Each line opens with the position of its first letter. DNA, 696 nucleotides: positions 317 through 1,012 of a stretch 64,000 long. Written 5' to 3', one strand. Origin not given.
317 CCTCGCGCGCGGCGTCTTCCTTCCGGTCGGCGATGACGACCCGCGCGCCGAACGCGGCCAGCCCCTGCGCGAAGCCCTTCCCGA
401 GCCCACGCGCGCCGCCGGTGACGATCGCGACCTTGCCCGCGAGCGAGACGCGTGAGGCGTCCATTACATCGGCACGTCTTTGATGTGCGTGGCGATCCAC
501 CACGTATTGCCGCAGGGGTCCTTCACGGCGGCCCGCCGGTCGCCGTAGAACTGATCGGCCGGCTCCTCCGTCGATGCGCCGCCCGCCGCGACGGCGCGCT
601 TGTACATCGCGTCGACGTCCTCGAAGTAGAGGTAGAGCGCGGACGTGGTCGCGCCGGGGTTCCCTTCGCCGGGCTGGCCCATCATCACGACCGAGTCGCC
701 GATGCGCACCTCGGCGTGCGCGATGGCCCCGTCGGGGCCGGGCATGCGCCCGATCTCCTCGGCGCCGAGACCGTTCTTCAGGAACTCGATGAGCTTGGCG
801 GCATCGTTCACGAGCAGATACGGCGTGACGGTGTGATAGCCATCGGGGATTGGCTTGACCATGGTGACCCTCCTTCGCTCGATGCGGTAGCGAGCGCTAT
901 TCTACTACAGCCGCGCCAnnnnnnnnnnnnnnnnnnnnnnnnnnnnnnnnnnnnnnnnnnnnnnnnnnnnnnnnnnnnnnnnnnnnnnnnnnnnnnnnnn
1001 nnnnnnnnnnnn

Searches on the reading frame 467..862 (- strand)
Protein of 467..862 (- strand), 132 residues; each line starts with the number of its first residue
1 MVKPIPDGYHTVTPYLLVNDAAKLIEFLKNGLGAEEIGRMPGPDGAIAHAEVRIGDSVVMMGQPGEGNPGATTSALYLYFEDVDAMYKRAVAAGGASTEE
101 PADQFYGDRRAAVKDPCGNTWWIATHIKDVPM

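Call 4: search_protein_families(library=pfam, proteins=[window:467-862:-], max_evalue=0.01)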
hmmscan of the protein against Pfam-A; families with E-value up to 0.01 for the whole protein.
window:467-862:- (132 aa): 3 families
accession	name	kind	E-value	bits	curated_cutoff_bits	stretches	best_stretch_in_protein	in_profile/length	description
PF00903.31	Glyoxalase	-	6.7e-16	59.2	20.6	1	16-123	7-121/121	Glyoxalase/Bleomycin resistance protein/Dioxygenase superfamily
PF18029.7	Glyoxalase_6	-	0.0012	19.9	23.6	1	19-121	7-103/106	Glyoxalase-like domain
PF22650.2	At5g48480-like_C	-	0.0035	18.1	27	1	78-121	4-47/50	Glyoxalase At5g48480-like C-terminal domain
